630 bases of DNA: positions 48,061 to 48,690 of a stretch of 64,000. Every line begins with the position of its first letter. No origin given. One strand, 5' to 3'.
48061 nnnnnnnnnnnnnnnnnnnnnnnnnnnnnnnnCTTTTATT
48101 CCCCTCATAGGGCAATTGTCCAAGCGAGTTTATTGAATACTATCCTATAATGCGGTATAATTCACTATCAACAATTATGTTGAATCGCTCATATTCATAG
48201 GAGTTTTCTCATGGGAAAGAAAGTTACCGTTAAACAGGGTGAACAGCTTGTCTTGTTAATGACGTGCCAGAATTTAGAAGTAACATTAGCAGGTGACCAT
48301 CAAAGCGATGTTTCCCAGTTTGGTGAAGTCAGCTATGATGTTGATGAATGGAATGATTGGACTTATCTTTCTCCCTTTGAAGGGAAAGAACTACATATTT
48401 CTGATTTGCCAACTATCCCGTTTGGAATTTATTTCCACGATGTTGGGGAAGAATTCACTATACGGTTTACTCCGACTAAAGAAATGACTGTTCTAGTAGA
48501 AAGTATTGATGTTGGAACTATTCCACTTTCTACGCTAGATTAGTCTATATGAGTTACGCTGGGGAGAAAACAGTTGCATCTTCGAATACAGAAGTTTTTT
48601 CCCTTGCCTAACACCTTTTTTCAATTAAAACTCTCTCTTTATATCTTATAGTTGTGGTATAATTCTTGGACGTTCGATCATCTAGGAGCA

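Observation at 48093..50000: Array of four divergent small paralogous genes, each an independent transcription unit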

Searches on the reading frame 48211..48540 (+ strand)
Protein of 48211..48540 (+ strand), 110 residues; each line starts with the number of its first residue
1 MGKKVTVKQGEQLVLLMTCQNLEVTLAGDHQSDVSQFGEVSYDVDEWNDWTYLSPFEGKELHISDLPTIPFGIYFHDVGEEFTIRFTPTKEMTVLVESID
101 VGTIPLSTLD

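Call 5: search_protein_families(library=pfam, proteins=[window:48211-48540:+], max_evalue=10)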
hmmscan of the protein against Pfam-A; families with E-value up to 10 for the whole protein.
window:48211-48540:+ (110 aa): 0 families

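Call 9: list_cluster_members(proteins=[window:48211-48540:+, window:48698-49012:+, window:49177-49470:+, window:49649-49975:+, window:46827-48089:+, window:50255-51757:+])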
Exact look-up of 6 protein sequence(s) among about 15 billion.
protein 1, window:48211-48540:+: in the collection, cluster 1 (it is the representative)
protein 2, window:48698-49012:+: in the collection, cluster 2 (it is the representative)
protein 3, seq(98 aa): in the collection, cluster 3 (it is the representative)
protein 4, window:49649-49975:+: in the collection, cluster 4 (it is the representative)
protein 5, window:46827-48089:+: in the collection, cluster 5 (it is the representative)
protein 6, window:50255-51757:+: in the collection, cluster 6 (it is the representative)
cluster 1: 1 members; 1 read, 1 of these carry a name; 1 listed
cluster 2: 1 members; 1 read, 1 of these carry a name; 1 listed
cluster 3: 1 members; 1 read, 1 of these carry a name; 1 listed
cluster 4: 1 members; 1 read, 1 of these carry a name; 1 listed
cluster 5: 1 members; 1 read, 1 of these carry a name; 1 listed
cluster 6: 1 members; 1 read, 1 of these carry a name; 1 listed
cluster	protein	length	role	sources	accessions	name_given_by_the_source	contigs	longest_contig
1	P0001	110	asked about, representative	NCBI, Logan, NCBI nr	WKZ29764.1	MAG: hypothetical protein QY314_03060 [Candidatus Dojkabacteria bacterium]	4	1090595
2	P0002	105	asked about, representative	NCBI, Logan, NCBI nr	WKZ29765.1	MAG: hypothetical protein QY314_03065 [Candidatus Dojkabacteria bacterium]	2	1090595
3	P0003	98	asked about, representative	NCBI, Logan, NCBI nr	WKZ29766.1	MAG: hypothetical protein QY314_03070 [Candidatus Dojkabacteria bacterium]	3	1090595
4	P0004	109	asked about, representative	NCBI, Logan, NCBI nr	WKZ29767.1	MAG: hypothetical protein QY314_03075 [Candidatus Dojkabacteria bacterium]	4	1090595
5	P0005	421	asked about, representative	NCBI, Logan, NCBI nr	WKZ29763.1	MAG: transcription termination factor Rho [Candidatus Dojkabacteria bacterium]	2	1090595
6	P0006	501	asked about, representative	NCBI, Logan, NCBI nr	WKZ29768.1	MAG: hypothetical protein QY314_03080 [Candidatus Dojkabacteria bacterium]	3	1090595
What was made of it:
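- Checked: The same four are called in the public record as hypothetical proteins WKZ29764-67 of a 1.09-Mb Candidatus Dojkabacteria MAG (call 9).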

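Call 11: find_homologous_proteins(query=A1, max_evalue=1)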
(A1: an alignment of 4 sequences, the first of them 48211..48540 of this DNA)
Query A1 (4 sequences) (110 aa, profile of the alignment): 4 proteins with E <= 1 among 120 candidates.
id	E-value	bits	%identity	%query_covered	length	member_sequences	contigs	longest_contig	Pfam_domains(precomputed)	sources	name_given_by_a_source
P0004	8.0e-32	127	-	-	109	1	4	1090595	-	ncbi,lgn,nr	ncbi:MAG: hypothetical protein QY314_03075 [Candidatus Dojkabacteria bacterium]|nr:MAG: hypothetical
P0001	1.1e-27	114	100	100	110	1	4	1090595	-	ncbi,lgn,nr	ncbi:MAG: hypothetical protein QY314_03060 [Candidatus Dojkabacteria bacterium]|nr:MAG: hypothetical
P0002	3.3e-25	106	-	-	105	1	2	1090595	-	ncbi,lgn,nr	ncbi:MAG: hypothetical protein QY314_03065 [Candidatus Dojkabacteria bacterium]|nr:MAG: hypothetical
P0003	1.0e-12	66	-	-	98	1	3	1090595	-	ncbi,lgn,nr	ncbi:MAG: hypothetical protein QY314_03070 [Candidatus Dojkabacteria bacterium]|nr:MAG: hypothetical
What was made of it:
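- On Orphan (taxonomically restricted) genes: Profile of all four against 5.8 billion clusters: only the four themselves (call 11).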

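Call 12: find_encoding_contigs(protein=P0001, flank=10000, max_places=10)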
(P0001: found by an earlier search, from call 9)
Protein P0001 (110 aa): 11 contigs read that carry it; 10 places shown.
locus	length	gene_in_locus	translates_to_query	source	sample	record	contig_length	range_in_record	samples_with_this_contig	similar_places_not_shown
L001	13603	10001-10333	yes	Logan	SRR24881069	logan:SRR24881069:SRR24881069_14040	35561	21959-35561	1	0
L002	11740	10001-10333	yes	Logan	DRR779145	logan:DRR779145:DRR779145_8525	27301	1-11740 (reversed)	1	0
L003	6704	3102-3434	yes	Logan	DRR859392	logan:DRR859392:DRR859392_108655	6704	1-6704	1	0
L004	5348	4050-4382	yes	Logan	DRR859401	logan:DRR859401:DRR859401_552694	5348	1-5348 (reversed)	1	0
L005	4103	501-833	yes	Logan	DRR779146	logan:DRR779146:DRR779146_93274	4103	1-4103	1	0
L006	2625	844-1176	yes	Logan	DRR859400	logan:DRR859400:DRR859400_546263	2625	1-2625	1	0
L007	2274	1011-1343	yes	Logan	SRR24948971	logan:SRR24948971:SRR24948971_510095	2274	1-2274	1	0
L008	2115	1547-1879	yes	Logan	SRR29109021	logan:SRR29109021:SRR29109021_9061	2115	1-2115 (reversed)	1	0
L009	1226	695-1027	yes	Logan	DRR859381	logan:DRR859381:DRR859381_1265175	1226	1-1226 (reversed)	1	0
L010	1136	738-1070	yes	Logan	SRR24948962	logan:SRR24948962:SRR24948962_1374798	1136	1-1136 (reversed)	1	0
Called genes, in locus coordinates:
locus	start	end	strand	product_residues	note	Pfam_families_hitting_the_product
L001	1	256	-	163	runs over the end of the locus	PF13083:KH_KhpA-B, PF01424:R3H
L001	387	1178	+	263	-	-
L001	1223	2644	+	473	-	PF00133:tRNA-synt_1 (faint), PF01406:tRNA-synt_1e, PF09190:DALR_2 (weak)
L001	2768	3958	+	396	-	PF00575:S1, PF21710:Spt6_S1 (faint), PF00575:S1, PF23459:S1_RRP5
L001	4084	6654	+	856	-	PF02861:Clp_N, PF00004:AAA, PF17871:AAA_lid_9, PF00158:Sigma54_activat (weak), PF00004:AAA (weak), PF07724:AAA_2, PF07728:AAA_5, PF10431:ClpB_D2-small, +11 more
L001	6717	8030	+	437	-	PF18073:Zn_ribbon_LapB, PF00154:RecA_N, PF13481:AAA_25, PF03796:DnaB_C, PF06745:ATPase, PF23442:DUF7125 (weak), PF09848:SLFN-g3_helicase (weak), PF13541:ChlI (faint)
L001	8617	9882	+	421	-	PF07497:Rho_RNA_bind, PF00006:ATP-synt_ab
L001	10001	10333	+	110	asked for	-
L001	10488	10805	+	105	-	-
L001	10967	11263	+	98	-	-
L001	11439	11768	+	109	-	-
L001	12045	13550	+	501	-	PF02885:Glycos_trans_3N, PF00591:Glycos_transf_3 (weak), PF07831:PYNP_C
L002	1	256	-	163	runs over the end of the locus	PF13083:KH_KhpA-B, PF01424:R3H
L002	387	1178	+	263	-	-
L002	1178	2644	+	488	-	PF00133:tRNA-synt_1 (faint), PF01406:tRNA-synt_1e, PF09190:DALR_2 (weak)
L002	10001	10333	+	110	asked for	-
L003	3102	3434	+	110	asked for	-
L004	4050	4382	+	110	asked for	-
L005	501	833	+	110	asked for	-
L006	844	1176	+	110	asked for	-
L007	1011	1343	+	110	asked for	-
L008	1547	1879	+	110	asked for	-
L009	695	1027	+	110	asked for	-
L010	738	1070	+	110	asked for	-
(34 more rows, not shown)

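Call 13: find_encoding_contigs(protein=P0004, flank=10000, max_places=10)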
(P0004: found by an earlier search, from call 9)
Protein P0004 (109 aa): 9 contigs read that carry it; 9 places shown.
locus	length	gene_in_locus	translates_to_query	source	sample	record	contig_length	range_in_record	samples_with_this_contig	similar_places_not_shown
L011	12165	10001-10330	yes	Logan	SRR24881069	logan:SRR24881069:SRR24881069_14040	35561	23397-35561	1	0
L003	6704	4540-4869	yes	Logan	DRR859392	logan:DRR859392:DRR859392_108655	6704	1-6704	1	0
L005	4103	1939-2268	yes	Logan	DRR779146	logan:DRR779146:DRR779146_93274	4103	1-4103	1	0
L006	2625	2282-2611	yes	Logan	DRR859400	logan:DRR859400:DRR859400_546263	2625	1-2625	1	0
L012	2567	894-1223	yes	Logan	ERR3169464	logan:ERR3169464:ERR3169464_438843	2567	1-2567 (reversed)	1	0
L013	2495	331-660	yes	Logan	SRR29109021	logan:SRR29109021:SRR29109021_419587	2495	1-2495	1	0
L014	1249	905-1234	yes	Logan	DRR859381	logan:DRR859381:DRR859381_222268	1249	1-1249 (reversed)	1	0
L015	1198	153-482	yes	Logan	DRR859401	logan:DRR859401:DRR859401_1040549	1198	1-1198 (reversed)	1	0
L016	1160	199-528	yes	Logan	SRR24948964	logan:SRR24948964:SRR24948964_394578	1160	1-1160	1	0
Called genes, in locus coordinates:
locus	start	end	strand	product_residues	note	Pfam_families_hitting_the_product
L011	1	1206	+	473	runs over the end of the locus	PF00133:tRNA-synt_1 (faint), PF01406:tRNA-synt_1e, PF09190:DALR_2 (weak)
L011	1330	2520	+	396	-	PF00575:S1, PF21710:Spt6_S1 (faint), PF00575:S1, PF23459:S1_RRP5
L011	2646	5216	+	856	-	PF02861:Clp_N, PF00004:AAA, PF17871:AAA_lid_9, PF00158:Sigma54_activat (weak), PF00004:AAA (weak), PF07724:AAA_2, PF07728:AAA_5, PF10431:ClpB_D2-small, +11 more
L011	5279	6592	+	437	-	PF18073:Zn_ribbon_LapB, PF00154:RecA_N, PF13481:AAA_25, PF03796:DnaB_C, PF06745:ATPase, PF23442:DUF7125 (weak), PF09848:SLFN-g3_helicase (weak), PF13541:ChlI (faint)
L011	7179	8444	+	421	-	PF07497:Rho_RNA_bind, PF00006:ATP-synt_ab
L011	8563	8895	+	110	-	-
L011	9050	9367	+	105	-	-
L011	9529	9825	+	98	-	-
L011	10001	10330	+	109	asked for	-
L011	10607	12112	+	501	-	PF02885:Glycos_trans_3N, PF00591:Glycos_transf_3 (weak), PF07831:PYNP_C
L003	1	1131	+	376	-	?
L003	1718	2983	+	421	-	PF07497:Rho_RNA_bind, PF00006:ATP-synt_ab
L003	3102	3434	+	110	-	-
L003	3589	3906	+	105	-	-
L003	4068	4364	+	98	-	-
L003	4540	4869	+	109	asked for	-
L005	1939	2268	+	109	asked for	-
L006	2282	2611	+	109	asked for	-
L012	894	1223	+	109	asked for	-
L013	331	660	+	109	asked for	-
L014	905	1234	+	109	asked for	-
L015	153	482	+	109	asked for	-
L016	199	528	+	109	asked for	-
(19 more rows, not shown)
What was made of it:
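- An independent gene caller in the Logan assemblies makes the same four calls (calls 12, 13).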

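Call 14: find_related_loci(query=P0005, collection=genome_contigs, flank=8000)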
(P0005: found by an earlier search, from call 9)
Query P0005 (421 aa) in genome_contigs; peptide patterns used: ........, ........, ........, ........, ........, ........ (x = any residue, [..] = any of these).
600 stretches matched a pattern (row limit reached: there are more); 513 encode a relative of the query (tblastn E <= 1e-3); the best 80 are kept; 80 distinct loci.
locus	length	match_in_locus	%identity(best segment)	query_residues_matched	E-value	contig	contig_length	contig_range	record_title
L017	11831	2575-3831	69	1-420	0e+0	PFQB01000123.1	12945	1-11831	MAG: Candidatus Dojkabacteria bacterium CG_4_10_14_0_2_um_filter_Dojkabacteria_WS6_41_15 isolate CG_4_10_14_0_2_um_filte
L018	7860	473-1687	66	11-420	6e-180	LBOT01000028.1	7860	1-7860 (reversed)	MAG: candidate division WS6 bacterium GW2011_GWE2_33_157 UR32_C0028, whole genome shotgun sequence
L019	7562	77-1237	68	33-420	1e-179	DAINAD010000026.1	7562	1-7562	MAG TPA_asm: Patescibacteria group bacterium isolate CTOTU11731 NODE_4907_length_7562_cov_5.524977, whole genome shotgun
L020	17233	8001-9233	64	5-420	2e-179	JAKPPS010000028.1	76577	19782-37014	MAG: bacterium isolate JPNA_maxbin.143 k141_374683, whole genome shotgun sequence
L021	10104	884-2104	65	9-420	3e-179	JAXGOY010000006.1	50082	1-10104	MAG: Candidatus Dojkabacteria bacterium isolate AnMBR.bin290 bin290_6, whole genome shotgun sequence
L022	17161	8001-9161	68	33-420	3e-179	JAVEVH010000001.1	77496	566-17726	MAG: Candidatus Dojkabacteria bacterium isolate BF4_117 NODE_895_length_77496_cov_7.407398_Biofilm4, whole genome shotgu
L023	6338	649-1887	64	3-420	4e-180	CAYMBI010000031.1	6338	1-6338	MAG TPA_asm: uncultured Candidatus Saccharibacteria bacterium isolate SRP093185_co1_143 genome assembly, contig: NODE_93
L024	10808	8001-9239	64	3-420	3e-178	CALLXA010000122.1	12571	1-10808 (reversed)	MAG TPA_asm: uncultured bacterium isolate SRR3330206_bin.35_CONCOCT_v1.1_MAG genome assembly, contig: ERZ724085.3868, wh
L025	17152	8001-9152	69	36-420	2e-177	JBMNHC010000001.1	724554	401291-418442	MAG: Candidatus Dojkabacteria bacterium isolate SBF912LR0FQ0005 contig_58766, whole genome shotgun sequence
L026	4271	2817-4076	63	1-419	0e+0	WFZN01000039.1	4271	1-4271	MAG: Candidatus Dojkabacteria bacterium isolate S143_152 k151_257660, whole genome shotgun sequence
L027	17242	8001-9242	63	2-420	4e-177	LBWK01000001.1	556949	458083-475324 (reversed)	MAG: candidate division WS6 bacterium GW2011_GWF2_39_15 UT34_C0001, whole genome shotgun sequence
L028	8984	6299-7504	65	21-420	4e-177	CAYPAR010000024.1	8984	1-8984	MAG TPA_asm: uncultured Candidatus Saccharibacteria bacterium isolate binchicken_co246_362 genome assembly, contig: NODE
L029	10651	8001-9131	68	43-420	1e-175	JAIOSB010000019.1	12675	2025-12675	MAG: bacterium isolate SMBSF33 bin_103_k127_1215194, whole genome shotgun sequence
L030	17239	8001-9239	62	3-420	8e-176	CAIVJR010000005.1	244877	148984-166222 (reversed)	uncultured bacterium isolate Loclat_bin-19700 genome assembly, contig: bin-19700:05/10, whole genome shotgun sequence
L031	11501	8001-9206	64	21-420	1e-175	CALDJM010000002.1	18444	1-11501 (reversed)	MAG TPA_asm: uncultured bacterium isolate SRR1562000_bin.129_CONCOCT_v1.1_MAG genome assembly, contig: ERZ724042.2066, w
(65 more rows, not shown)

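Call 20: find_related_loci(query=P0006, collection=metagenome_contigs, flank=6000)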
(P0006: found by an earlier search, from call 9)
Query P0006 (501 aa) in metagenome_contigs; peptide patterns used: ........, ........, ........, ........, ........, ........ (x = any residue, [..] = any of these).
190 stretches matched a pattern; 2 encode a relative of the query (tblastn E <= 1e-3); 2 distinct loci.
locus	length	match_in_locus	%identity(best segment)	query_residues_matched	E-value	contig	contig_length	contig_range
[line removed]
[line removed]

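Call 35: search_protein_families(library=phrogs, proteins=[P0001, P0002, P0003, P0004], max_evalue=1)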
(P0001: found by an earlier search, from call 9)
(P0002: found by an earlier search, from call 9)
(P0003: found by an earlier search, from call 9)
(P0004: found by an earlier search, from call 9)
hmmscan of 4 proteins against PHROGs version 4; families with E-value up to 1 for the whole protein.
P0001 (110 aa): 0 families

P0002 (105 aa): 2 families
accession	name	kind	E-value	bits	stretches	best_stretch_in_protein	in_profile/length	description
phrog_5449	-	head and packaging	0.015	16.3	1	4-78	36-111/169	virion structural protein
phrog_28368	-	unknown function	0.26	13.1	0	56-76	23-44/65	-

P0003 (98 aa): 1 family
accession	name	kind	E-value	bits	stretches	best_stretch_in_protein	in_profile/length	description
phrog_12142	-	unknown function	0.011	16.9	1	4-27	23-48/72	-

P0004 (109 aa): 1 family
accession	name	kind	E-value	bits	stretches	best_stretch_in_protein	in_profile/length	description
phrog_38875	-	unknown function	0.36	9.9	1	18-48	216-247/658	-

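Call 36: search_protein_families(library=padloc, proteins=[P0001, P0002, P0003, P0004], max_evalue=1)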
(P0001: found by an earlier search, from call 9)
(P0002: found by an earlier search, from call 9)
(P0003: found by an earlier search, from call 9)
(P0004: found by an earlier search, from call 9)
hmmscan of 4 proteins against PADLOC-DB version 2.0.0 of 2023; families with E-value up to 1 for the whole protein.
P0001 (110 aa): 0 families

P0002 (105 aa): 0 families

P0003 (98 aa): 0 families

P0004 (109 aa): 0 families

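Call 37: search_protein_families(library=ncbifam, proteins=[P0001, P0002, P0003, P0004], max_evalue=1)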
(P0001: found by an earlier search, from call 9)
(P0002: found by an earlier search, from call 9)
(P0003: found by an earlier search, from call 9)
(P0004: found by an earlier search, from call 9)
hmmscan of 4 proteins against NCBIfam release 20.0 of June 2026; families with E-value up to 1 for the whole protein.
P0001 (110 aa): 0 families

P0002 (105 aa): 0 families

P0003 (98 aa): 0 families

P0004 (109 aa): 0 families

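Call 38: predict_structure(protein=P0002)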
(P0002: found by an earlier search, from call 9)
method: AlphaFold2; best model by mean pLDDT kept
length: 105 residues; sequences in the alignment: 1
mean_pLDDT: 49.4   pTM: 0.44
mean pLDDT of the five models: 49.4, 46.9, 45.6, 43.0, 36.7
residues with pLDDT >= 90: 0; 70-90: 0; 50-70: 61; < 50: 44
segments of 3 or more residues with pLDDT < 50: 8-14, 76-79, 81-105
pLDDT, mean of each block of 10 residues (from residue 1): 50 47 57 56 53 51 59 51 41 36 32
secondary structure, 60 per line:
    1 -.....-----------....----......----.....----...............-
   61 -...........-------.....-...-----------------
elements in order: E2-6 E18-21 E26-31 E36-40 E45-59 E62-72 E80-84

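Call 39: search_protein_representatives(protein=P0002)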
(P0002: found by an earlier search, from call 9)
Query: 105 residues. Proteins with E-value up to 0.001 (for the whole library): 1; up to 1e-10: 1; up to 1e-30: 1. The best 1 are listed.
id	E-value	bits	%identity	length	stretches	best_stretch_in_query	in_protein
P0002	4.1e-60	216.1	100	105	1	1-105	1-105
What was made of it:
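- On Orphan (taxonomically restricted) genes: phmmer of B against 1.84 billion representatives: only itself (call 39).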

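Call 44: search_dna_similar(query=P0001, collection=phages, mode=protein, max_evalue=1)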
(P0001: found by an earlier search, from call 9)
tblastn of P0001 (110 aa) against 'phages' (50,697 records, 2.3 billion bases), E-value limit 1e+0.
No match.

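Call 45: search_dna_similar(query=P0004, collection=phages, mode=protein, max_evalue=1)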
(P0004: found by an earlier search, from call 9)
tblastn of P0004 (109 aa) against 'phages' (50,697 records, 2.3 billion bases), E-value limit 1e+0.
No match.

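Call 46: search_dna_similar(query=P0003, collection=phages, mode=protein, max_evalue=1)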
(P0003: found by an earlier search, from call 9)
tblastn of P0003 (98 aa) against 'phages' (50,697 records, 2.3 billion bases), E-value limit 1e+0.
Records with a match: 1; places in all: 1; records where one place covers at least 80% of the query: 0.
Best place of each record, by identity: <60% 1.
By first word of the organism name: Pseudomonas 1.
By host as written in the record: Pseudomonas syringae CC1557 1.
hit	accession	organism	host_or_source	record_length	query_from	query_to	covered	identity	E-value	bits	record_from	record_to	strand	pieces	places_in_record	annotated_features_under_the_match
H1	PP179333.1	Pseudomonas phage Cruim01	Pseudomonas syringae CC1557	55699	3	59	58%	38.6%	1e+0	33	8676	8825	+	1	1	hypothetical protein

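Call 47: search_solved_structures(query=P0001, max_evalue=10)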
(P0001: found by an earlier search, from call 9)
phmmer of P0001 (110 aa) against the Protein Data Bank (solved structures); distinct sequences matched with E-value up to 10: 2.
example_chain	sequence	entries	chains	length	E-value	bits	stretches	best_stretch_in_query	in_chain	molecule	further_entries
7jwb_D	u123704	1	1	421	0.046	16.9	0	42-92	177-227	autonomous human heavy chain variable domain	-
3icy_A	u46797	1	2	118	0.28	14.3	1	67-109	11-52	Sensor protein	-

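Call 48: search_solved_structures(query=P0002, max_evalue=10)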
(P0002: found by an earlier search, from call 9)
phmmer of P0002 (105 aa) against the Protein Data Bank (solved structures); distinct sequences matched with E-value up to 10: 4.
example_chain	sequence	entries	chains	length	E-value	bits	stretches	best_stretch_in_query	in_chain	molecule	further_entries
6kg8_A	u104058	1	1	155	0.55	13.9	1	27-55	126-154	Probably cellulosomal scaffolding protein, secreted cellulose-binding and cohesin domain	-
1l1n_A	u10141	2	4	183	0.77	13.5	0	29-87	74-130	Genome polyprotein: Picornain 3C | Protease 3C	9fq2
4dcd_A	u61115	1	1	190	0.83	13.4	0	29-87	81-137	Genome polyprotein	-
8dn7_D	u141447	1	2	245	1.5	12.5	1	70-99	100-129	fabax9 Heavy Chain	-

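Call 49: search_solved_structures(query=P0003, max_evalue=10)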
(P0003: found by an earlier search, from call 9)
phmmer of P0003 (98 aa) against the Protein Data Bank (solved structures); distinct sequences matched with E-value up to 10: 0.
